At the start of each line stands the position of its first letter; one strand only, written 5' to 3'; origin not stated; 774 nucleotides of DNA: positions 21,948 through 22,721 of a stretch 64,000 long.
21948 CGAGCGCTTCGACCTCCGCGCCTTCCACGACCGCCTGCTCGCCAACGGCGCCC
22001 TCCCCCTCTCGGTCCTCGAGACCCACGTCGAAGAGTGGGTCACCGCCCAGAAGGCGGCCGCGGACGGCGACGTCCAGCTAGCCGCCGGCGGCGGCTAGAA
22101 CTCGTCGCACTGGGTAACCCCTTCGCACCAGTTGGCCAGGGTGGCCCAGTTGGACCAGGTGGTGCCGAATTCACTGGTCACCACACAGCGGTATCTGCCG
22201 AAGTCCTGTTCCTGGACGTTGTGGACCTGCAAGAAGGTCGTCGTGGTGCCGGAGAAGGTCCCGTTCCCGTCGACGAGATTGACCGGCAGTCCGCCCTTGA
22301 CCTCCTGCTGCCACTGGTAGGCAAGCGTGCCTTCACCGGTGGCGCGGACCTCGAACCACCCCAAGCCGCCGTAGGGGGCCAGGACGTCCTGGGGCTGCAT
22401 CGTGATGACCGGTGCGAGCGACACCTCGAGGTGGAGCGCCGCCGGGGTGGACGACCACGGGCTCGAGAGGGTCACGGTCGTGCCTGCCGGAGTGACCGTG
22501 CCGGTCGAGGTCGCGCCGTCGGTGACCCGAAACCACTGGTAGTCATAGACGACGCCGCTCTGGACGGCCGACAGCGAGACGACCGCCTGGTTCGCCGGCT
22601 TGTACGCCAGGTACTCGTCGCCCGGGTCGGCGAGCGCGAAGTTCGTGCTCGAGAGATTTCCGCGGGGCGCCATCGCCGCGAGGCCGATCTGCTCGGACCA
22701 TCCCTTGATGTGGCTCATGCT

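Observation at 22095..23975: Lower-GC secreted glycoside-hydrolase-like gene carrying a eukaryote-style Ig I-set motif (D-x-G-x-Y-x-C)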

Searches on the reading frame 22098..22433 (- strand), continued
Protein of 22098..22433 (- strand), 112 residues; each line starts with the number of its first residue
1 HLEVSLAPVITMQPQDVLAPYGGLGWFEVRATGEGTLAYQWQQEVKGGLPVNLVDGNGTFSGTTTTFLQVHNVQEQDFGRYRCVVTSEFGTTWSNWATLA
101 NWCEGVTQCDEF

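Call 61: search_protein_families(library=pfam, proteins=[P0139, P0140, P0176, P0182, P0191, P0194, P0154, P0205], max_evalue=0.000001)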
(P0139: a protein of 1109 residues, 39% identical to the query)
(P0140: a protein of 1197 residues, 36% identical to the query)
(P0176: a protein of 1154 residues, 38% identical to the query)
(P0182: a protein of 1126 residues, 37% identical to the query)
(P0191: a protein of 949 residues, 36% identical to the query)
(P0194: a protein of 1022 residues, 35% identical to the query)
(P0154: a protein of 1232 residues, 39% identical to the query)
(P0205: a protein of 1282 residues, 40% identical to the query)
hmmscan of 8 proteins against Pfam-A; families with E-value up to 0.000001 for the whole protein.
P0139 (1109 aa): 11 families
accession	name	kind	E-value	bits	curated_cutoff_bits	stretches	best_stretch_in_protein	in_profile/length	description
PF07679.22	I-set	-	1.2e-111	365.4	23.7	8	678-758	3-86/90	Immunoglobulin I-set domain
PF13927.12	Ig_3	-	2.4e-111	364.9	30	9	678-748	4-77/78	Immunoglobulin domain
PF13895.12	Ig_2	-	2.3e-68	226.9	27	2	156-217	25-79/79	Immunoglobulin domain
PF00047.31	ig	-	5.9e-49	164.7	21.8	0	687-756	5-79/81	Immunoglobulin domain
PF07686.23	V-set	-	5.9e-43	145.9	26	0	668-763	14-108/109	Immunoglobulin V-set domain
PF16681.11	Ig_5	-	3e-22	79.3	27.3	0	976-1015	20-60/82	Ig-like domain on T-cell surface glycoprotein CD3 epsilon chain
PF16680.11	Ig_4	-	5.6e-21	75.3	30.1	0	976-1012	13-49/71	T-cell surface glycoprotein CD3 delta chain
PF16706.11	Izumo-Ig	-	7.5e-19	67.9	26.7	0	65-111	24-69/88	Izumo-like Immunoglobulin domain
PF19081.6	Ig_7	-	5e-15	56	27.3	0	765-853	1-83/84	Ig-like domain CHU_C associated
PF07354.18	Sp38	-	2.7e-09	37.4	23.1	0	159-202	30-74/100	Zona-pellucida-binding protein (Sp38) N-terminal Ig domain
PF18452.7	Ig_6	-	1.3e-08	35.1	25.5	0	953-1031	35-113/128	Immunoglobulin domain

P0140 (1197 aa): 5 families
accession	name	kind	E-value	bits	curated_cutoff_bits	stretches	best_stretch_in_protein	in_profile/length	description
PF07679.22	I-set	-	2.2e-79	262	23.7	4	704-798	1-90/90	Immunoglobulin I-set domain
PF13927.12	Ig_3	-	2.9e-72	239.6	30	3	704-784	2-78/78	Immunoglobulin domain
PF25305.1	Ig_PDGFR_d4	-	1.3e-18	67.8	27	0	714-745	9-40/140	Platelet-derived growth factor receptor Ig-like domain 4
PF13895.12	Ig_2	-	5.6e-11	43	27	0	704-798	2-79/79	Immunoglobulin domain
PF02012.26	BNR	-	6.8e-09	34.8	27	0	344-354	1-11/12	BNR/Asp-box repeat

P0176 (1154 aa): 7 families
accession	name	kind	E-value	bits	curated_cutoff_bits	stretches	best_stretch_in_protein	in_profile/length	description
PF13927.12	Ig_3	-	2.1e-125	409.9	30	11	523-591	2-78/78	Immunoglobulin domain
PF07679.22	I-set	-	1.6e-110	361.9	23.7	7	249-325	1-85/90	Immunoglobulin I-set domain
PF13895.12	Ig_2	-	6.9e-46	154.8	27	0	157-232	2-72/79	Immunoglobulin domain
PF00047.31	ig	-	2e-43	147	21.8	0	168-230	5-77/81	Immunoglobulin domain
PF07686.23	V-set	-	4.5e-31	107.7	26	0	204-239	73-108/109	Immunoglobulin V-set domain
PF16706.11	Izumo-Ig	-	9.3e-14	51.6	26.7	0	281-313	34-66/88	Izumo-like Immunoglobulin domain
PF00552.27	IN_DBD_C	-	1.6e-07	30.9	21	0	736-749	9-22/45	Integrase DNA binding domain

P0182 (1126 aa): 4 families
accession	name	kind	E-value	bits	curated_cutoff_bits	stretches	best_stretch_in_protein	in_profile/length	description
PF07679.22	I-set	-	1.8e-29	102.1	23.7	0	112-191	2-85/90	Immunoglobulin I-set domain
PF13927.12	Ig_3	-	3.6e-28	98.3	30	0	482-555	2-78/78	Immunoglobulin domain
PF13306.12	LRR_5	-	2.6e-15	56.9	27.7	1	2-79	17-94/127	BspA type Leucine rich repeat region (6 copies)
PF08205.18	C2-set_2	-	1.4e-08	35.1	21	0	523-558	50-85/89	CD80-like C2-set immunoglobulin domain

P0191 (949 aa): 8 families
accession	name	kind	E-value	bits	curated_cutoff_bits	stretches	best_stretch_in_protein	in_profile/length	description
PF13927.12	Ig_3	-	3.4e-85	281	30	5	68-144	2-78/78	Immunoglobulin domain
PF07679.22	I-set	-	3.8e-79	261.3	23.7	3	68-148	1-81/90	Immunoglobulin I-set domain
PF13895.12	Ig_2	-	1e-33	115.8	27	0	68-159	2-79/79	Immunoglobulin domain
PF23466.1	WWE_4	-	8.3e-24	84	24.5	0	576-599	1-25/55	WWE domain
PF07686.23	V-set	-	1.6e-21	76.9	26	0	856-898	50-95/109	Immunoglobulin V-set domain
PF00047.31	ig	-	2.7e-14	53.7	21.8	0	848-903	24-78/81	Immunoglobulin domain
PF16706.11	Izumo-Ig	-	3.8e-14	52.8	26.7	0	695-716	48-69/88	Izumo-like Immunoglobulin domain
PF22957.2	NUP210_Ig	-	2.6e-07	31.1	27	0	306-350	65-111/167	NUP210 Ig-like domain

P0194 (1022 aa): 1 family
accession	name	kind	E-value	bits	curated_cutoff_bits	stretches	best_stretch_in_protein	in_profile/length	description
PF13927.12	Ig_3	-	1.4e-22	80.4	30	0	522-600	1-74/78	Immunoglobulin domain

P0154 (1232 aa): 6 families
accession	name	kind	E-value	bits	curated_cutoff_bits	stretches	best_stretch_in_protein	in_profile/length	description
PF13927.12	Ig_3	-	9.8e-119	388.5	30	9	605-681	4-78/78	Immunoglobulin domain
PF07679.22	I-set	-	1.6e-117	384.2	23.7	7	427-502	16-89/90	Immunoglobulin I-set domain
PF00047.31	ig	-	3.7e-57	191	21.8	0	1099-1174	4-79/81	Immunoglobulin domain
PF13895.12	Ig_2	-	4.2e-48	161.9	27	0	603-683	2-67/79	Immunoglobulin domain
PF07686.23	V-set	-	7.4e-24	84.5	26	0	755-793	70-108/109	Immunoglobulin V-set domain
PF16706.11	Izumo-Ig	-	1.5e-20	73.3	26.7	0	358-390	37-69/88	Izumo-like Immunoglobulin domain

P0205 (1282 aa): 6 families
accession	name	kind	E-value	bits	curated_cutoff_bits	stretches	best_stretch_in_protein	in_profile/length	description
PF13927.12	Ig_3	-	2.7e-57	191.6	30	2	367-441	1-78/78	Immunoglobulin domain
PF07679.22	I-set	-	6.9e-52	173.9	23.7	1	368-452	1-88/90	Immunoglobulin I-set domain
PF12799.13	LRR_4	-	1.9e-20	72.9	27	0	1077-1115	2-43/44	Leucine Rich repeats (2 copies)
PF13895.12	Ig_2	-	9e-20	71.1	27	0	925-1017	1-79/79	Immunoglobulin domain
PF07703.20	A2M_BRD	-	2.4e-08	34.9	22.7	0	832-949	1-122/140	Alpha-2-macroglobulin bait region domain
PF23952.1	LRR_EndoS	-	6.5e-08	33.2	27.9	0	1059-1141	28-105/116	Endo-beta-N-acetylglucosaminidase EndoS LRR domain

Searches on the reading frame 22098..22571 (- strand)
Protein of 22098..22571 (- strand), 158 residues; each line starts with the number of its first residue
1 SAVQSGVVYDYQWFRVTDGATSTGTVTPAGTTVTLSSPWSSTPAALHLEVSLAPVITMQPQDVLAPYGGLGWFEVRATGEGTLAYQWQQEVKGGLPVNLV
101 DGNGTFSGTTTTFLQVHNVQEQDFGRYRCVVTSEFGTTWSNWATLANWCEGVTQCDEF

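Call 11: find_homologous_proteins(query=window:22098-22571:-, max_evalue=0.001)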
Query seq(158 aa): 58 candidates shared short words with the query, none scored E <= 0.001.
